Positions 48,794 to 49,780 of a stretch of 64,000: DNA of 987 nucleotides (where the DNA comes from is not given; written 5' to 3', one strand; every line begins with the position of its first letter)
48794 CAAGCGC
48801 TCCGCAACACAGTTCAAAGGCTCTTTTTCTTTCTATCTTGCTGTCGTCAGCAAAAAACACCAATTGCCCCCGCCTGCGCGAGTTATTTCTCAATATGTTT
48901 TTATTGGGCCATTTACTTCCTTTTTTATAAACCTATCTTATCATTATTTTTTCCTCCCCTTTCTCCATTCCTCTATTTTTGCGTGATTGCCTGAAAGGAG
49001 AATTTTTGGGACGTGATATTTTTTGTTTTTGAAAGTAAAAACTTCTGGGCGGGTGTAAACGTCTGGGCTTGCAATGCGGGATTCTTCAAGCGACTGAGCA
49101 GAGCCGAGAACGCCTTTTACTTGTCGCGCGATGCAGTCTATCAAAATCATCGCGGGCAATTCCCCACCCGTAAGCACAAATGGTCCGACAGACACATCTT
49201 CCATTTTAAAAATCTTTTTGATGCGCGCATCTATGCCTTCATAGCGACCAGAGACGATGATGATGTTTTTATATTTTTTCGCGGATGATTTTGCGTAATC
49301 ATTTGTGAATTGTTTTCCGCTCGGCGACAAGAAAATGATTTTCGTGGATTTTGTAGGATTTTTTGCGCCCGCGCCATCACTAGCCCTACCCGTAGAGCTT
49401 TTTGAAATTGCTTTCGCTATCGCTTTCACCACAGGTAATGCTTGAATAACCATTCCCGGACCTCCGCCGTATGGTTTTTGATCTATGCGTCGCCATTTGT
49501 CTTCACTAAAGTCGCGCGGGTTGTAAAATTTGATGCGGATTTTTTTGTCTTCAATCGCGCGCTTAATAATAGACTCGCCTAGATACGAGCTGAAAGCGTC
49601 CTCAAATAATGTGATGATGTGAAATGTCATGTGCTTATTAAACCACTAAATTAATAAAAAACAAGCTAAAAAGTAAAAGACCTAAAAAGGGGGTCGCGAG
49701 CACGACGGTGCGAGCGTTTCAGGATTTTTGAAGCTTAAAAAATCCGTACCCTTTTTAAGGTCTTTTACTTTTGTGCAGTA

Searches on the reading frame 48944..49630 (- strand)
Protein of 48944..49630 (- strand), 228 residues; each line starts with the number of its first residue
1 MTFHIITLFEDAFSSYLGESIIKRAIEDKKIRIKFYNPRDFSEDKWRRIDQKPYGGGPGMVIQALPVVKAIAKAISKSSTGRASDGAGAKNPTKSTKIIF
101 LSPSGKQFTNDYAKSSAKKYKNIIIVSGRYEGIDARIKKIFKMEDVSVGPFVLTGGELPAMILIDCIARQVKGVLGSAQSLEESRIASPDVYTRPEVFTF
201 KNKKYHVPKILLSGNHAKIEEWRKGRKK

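Call 89: search_protein_families(library=pfam, max_evalue=0.01, proteins=[window:48944-49630:-])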
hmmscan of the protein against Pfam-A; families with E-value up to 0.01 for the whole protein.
window:48944-49630:- (228 aa): 1 family
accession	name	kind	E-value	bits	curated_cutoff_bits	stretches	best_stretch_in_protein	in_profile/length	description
PF01746.26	tRNA_m1G_MT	-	3.2e-37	128.6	27.3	1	23-224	2-183/195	tRNA (Guanine-1)-methyltransferase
